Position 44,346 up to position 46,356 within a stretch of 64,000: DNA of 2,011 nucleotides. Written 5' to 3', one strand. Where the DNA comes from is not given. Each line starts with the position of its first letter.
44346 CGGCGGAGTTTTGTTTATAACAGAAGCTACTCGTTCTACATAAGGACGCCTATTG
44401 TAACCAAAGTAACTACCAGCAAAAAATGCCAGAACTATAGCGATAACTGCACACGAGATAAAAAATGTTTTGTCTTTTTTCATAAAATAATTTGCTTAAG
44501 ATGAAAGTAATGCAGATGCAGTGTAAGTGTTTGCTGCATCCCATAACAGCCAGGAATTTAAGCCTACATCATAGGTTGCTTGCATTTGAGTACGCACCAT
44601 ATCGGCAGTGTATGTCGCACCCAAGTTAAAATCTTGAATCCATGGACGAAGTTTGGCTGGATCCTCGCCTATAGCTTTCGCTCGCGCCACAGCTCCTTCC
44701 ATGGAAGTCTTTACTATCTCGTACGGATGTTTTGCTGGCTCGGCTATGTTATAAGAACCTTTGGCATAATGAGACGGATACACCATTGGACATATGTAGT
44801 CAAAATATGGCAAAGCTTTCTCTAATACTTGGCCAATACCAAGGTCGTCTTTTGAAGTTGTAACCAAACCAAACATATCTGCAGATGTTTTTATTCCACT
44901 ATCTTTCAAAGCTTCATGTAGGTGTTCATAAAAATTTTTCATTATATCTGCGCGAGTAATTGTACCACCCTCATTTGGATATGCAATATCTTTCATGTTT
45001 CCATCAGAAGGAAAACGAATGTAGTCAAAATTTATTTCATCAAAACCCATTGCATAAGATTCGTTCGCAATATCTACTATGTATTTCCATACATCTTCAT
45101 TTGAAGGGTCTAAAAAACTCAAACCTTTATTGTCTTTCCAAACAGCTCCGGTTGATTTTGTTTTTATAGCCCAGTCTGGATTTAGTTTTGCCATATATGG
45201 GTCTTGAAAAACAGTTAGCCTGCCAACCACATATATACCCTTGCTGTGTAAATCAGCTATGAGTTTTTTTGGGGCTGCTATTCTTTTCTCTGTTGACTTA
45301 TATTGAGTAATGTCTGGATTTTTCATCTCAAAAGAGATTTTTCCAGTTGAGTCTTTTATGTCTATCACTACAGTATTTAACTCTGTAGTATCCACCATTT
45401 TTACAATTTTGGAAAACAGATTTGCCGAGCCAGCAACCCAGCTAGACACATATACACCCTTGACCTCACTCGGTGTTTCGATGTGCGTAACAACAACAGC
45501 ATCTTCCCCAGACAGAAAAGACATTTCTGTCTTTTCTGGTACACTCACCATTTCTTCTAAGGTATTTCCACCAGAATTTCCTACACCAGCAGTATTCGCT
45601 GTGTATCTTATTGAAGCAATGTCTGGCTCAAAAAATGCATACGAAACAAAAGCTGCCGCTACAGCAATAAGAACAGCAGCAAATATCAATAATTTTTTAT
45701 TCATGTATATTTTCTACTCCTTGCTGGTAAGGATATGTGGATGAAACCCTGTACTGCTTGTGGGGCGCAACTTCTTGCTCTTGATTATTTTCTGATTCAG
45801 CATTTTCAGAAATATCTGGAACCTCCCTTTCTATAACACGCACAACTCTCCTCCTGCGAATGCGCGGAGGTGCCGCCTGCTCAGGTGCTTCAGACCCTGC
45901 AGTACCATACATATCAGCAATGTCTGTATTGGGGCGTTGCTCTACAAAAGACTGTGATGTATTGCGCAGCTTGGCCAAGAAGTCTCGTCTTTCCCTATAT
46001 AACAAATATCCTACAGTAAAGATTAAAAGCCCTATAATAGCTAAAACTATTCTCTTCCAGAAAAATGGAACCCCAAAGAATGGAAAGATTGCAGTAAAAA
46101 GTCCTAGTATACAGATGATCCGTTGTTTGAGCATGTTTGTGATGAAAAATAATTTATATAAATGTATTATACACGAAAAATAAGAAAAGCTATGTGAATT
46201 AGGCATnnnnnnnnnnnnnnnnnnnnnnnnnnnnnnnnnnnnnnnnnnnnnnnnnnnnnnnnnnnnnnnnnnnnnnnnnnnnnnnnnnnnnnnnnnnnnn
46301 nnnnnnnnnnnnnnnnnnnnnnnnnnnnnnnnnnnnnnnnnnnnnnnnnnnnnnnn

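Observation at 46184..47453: Orphan RHS C-terminal toxin tip with PD-(D/E)xK-like motif plus HEAT-repeat immunity candidate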

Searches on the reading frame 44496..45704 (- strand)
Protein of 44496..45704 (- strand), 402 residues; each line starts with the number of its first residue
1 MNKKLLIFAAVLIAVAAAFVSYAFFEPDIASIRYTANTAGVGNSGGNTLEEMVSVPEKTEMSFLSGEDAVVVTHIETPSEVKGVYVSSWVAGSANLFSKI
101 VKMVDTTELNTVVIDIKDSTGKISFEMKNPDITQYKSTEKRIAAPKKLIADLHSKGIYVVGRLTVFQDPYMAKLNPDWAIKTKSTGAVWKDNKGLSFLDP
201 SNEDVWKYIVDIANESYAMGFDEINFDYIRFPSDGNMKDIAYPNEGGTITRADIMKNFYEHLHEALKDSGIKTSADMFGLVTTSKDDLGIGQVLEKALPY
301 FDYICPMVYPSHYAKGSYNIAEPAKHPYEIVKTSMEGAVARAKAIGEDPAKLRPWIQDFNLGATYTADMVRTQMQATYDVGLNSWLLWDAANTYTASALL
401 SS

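Call 3: search_protein_families(library=pfam, proteins=[window:44496-45704:-], max_evalue=1)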
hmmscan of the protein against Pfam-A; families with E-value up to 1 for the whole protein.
window:44496-45704:- (402 aa): 4 families
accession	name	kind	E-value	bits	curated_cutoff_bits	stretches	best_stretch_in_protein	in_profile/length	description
PF13200.12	DUF4015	-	1.9e-106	356.2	27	1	83-394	1-313/313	Putative glycosyl hydrolase domain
PF14871.12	GHL6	-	4.2e-06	27.4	35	1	99-188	4-88/132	Hypothetical glycosyl hydrolase 6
PF03537.19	Glyco_hydro_114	-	0.017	14.8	27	1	143-229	26-115/231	Glycoside-hydrolase family GH114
PF06480.20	FtsH_ext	-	0.28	11.9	25.5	0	97-160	31-99/103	FtsH Extracellular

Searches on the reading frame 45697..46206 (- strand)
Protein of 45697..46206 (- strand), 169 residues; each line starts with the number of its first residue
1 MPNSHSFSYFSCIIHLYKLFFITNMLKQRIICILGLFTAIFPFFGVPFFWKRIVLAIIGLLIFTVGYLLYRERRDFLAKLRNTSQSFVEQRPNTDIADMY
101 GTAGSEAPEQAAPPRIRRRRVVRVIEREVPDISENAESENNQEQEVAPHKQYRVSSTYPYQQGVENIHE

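Call 3: search_protein_families(library=pfam, proteins=[window:45697-46206:-], max_evalue=1)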
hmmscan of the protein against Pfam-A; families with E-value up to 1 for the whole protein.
window:45697-46206:- (169 aa): 2 families
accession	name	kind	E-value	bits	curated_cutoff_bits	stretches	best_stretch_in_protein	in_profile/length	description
PF15844.10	TMCCDC2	-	0.037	14.5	27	1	24-86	37-100/171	Transmembrane and coiled-coil domain-containing protein 2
PF04123.18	DUF373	-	0.2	11.5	28.3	1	23-84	150-214/335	Domain of unknown function (DUF373)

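Call 4: search_protein_families(library=ncbifam, proteins=[window:45697-46206:-], max_evalue=1)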
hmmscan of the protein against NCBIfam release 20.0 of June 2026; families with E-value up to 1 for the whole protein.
window:45697-46206:- (169 aa): 0 families

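Call 27: find_encoding_contigs(protein=window:45697-46134:-, flank=4000, max_places=10)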
Protein window:45697-46134:- (145 aa): 9 contigs read that carry it; 8 places shown.
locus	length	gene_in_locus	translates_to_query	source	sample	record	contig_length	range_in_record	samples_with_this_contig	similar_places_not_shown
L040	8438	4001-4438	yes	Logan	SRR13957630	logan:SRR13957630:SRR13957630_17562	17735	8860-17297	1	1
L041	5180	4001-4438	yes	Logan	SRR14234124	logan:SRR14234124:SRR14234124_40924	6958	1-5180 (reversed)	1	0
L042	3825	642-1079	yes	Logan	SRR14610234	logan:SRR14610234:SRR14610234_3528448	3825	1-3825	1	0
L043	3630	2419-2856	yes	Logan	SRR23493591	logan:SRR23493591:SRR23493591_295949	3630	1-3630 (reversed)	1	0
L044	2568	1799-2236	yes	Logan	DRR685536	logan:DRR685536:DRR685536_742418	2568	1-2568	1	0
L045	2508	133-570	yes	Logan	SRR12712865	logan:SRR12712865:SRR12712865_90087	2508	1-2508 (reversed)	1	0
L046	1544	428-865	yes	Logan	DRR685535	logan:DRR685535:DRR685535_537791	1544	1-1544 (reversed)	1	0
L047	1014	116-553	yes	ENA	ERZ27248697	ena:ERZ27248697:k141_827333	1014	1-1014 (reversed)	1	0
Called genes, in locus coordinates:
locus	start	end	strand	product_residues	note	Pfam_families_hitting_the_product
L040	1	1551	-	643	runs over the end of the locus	PF26550:Tricorn_2nd (faint), PF20434:BD-FAE (faint), PF12146:Hydrolase_4 (weak), PF00326:Peptidase_S9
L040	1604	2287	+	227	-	PF00590:TP_methylase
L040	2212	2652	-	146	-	-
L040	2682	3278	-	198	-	PF13646:HEAT_2 (weak)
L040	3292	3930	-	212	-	PF15649:Tox-REase-7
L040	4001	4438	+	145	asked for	-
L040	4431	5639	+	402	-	PF13200:DUF4015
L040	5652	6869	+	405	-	PF22694:CtpB_N-like (weak), PF00595:PDZ, PF13180:PDZ_2, PF17820:PDZ_6, PF03572:Peptidase_S41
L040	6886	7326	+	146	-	PF01281:Ribosomal_L9_N, PF03948:Ribosomal_L9_C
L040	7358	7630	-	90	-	PF01016:Ribosomal_L27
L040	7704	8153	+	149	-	-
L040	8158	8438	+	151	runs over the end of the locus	-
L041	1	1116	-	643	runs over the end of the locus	PF26550:Tricorn_2nd (faint), PF20434:BD-FAE (faint), PF12146:Hydrolase_4 (weak), PF00326:Peptidase_S9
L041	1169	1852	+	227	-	PF00590:TP_methylase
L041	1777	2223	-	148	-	-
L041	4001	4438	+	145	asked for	-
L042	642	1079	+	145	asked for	-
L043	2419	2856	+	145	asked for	-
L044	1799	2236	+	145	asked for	-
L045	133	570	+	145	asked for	-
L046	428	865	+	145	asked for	-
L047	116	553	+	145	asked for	-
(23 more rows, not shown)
